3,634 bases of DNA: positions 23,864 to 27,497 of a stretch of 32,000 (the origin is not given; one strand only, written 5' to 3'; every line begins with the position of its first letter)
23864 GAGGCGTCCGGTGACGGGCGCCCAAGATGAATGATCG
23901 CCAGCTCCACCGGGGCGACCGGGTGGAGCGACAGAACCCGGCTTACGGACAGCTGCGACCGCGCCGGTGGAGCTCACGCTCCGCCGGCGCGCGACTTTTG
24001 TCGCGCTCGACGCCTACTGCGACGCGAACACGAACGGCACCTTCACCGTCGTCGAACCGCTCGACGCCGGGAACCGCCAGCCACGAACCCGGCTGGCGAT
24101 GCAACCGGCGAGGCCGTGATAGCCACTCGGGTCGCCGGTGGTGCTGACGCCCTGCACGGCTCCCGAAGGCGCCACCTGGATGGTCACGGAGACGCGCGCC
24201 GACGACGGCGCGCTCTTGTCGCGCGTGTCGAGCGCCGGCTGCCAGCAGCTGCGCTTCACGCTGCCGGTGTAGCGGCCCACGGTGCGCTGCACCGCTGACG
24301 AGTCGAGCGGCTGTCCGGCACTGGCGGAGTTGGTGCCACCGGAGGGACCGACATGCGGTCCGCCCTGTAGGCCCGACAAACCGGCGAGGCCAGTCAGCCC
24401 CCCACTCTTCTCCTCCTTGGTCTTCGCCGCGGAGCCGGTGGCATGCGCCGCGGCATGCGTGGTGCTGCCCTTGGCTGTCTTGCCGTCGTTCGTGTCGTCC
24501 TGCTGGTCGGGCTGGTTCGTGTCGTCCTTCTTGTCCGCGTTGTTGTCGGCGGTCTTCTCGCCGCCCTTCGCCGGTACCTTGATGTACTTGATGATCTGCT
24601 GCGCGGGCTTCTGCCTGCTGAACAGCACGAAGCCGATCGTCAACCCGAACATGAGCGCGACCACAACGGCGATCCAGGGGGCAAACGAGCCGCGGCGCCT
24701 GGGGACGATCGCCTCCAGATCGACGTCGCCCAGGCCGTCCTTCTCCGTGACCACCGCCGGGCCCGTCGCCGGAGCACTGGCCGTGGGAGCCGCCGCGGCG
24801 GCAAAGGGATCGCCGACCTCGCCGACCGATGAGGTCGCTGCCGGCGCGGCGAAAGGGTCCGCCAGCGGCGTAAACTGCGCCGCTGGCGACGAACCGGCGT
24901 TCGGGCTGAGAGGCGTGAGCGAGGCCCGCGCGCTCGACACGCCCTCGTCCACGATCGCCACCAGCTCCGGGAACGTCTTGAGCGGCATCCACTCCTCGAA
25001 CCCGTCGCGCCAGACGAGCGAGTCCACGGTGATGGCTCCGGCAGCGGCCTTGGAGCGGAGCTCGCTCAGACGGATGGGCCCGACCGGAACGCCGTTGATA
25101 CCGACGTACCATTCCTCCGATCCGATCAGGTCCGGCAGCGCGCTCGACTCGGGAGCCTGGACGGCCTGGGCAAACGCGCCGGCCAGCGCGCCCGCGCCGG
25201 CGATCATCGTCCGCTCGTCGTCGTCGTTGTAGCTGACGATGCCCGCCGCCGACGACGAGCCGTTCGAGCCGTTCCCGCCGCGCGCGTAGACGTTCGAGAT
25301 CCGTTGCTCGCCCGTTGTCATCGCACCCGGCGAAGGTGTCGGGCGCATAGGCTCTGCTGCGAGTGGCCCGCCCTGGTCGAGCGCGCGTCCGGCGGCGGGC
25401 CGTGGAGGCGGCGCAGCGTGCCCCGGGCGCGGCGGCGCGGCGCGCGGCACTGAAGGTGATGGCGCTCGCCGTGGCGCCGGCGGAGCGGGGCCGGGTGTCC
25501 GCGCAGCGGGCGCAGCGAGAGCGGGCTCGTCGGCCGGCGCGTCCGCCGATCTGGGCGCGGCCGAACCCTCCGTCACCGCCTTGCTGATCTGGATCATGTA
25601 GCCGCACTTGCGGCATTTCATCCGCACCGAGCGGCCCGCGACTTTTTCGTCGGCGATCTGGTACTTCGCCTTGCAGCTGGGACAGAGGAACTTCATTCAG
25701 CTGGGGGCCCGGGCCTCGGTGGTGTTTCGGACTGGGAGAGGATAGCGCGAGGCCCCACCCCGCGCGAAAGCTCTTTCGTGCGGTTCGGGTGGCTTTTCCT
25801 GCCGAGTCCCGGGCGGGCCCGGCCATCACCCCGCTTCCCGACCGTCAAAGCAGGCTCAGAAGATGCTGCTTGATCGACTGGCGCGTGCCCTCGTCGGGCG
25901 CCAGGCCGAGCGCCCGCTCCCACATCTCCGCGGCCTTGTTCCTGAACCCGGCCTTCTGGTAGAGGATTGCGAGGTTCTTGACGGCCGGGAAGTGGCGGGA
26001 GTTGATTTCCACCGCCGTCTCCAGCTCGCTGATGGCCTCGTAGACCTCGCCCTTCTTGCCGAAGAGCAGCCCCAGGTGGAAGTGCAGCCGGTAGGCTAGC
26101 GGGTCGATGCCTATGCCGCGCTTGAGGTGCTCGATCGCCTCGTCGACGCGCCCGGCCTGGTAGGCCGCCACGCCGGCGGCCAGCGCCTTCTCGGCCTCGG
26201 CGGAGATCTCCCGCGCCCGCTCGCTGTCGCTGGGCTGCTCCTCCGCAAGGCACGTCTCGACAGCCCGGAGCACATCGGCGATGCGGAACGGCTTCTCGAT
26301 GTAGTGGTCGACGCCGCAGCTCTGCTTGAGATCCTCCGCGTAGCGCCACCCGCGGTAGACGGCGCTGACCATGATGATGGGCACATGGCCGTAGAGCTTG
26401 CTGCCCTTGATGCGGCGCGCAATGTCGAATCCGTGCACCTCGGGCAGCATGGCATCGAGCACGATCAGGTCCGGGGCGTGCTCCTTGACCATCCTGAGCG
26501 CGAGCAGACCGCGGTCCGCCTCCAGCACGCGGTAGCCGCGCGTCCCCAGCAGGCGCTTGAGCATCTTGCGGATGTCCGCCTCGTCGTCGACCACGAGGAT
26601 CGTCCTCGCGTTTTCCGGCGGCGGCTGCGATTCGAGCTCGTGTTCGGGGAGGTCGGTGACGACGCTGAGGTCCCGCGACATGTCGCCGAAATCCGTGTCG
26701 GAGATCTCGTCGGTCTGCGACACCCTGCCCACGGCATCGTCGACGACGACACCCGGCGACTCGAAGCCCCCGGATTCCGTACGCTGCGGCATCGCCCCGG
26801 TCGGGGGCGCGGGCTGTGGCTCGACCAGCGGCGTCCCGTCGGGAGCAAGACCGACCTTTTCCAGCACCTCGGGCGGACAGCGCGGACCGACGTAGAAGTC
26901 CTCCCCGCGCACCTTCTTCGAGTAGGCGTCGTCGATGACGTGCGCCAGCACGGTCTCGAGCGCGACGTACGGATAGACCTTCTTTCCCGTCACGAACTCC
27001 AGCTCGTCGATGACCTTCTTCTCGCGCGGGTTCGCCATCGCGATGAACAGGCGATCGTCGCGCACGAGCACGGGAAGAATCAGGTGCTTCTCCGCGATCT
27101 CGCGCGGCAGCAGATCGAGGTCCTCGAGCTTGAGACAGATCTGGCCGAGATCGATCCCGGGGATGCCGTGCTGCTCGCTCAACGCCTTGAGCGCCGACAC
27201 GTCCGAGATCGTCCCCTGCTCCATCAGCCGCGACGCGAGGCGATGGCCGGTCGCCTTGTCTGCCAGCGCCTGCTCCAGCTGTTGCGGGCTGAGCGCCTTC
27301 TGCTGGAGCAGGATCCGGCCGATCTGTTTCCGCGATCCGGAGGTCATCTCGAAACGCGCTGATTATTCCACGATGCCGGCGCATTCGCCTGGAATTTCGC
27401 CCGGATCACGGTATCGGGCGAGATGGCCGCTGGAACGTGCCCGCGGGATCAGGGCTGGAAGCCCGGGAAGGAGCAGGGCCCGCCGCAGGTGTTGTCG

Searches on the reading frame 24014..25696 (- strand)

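Call 29: search_protein_families(library=pfam, proteins=[window:24014-25696:-], max_evalue=0.001)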
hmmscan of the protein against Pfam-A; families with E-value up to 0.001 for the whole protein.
window:24014-25696:- (560 aa): 2 families
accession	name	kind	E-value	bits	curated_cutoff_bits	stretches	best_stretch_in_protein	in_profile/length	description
PF14237.11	GYF_2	-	3.9e-16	59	25.8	1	196-245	1-50/50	GYF domain 2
PF13717.11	Zn_ribbon_4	-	4.7e-10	39.7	30.3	1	1-33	1-33/36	zinc-ribbon domain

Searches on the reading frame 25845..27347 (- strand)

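Call 29: search_protein_families(library=pfam, proteins=[window:25845-27347:-], max_evalue=0.001)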
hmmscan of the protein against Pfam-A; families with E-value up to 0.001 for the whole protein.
window:25845-27347:- (500 aa): 10 families
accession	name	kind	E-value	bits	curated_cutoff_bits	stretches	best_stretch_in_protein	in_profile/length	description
PF00072.30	Response_reg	-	1e-22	80.8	30.2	1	250-363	1-110/111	Response regulator receiver domain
PF05157.20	MshEN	-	9.9e-19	67.6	23.1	1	60-145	1-87/90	MshEN domain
PF07719.23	TPR_2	-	2e-10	40.4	27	0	390-416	6-32/34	Tetratricopeptide repeat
PF00515.34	TPR_1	-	4.9e-10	39.2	27.8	0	392-416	8-32/34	Tetratricopeptide repeat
PF13414.12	TPR_11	-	2.1e-08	34.1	26.8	1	395-433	4-42/42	TPR repeat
PF13432.12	TPR_16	-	4.3e-08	33.9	32.7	1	389-447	1-59/65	Tetratricopeptide repeat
PF13181.12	TPR_8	-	9.3e-08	32.1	25.7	0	420-450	2-32/34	Tetratricopeptide repeat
PF14559.12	TPR_19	-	2.8e-05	24.8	25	0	437-486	9-58/68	Tetratricopeptide repeat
PF13428.12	TPR_14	-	0.00012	22.9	23.5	0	389-426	5-42/44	Tetratricopeptide repeat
PF13176.12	TPR_7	-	0.00018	21.8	27.9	0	457-489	3-35/36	Tetratricopeptide repeat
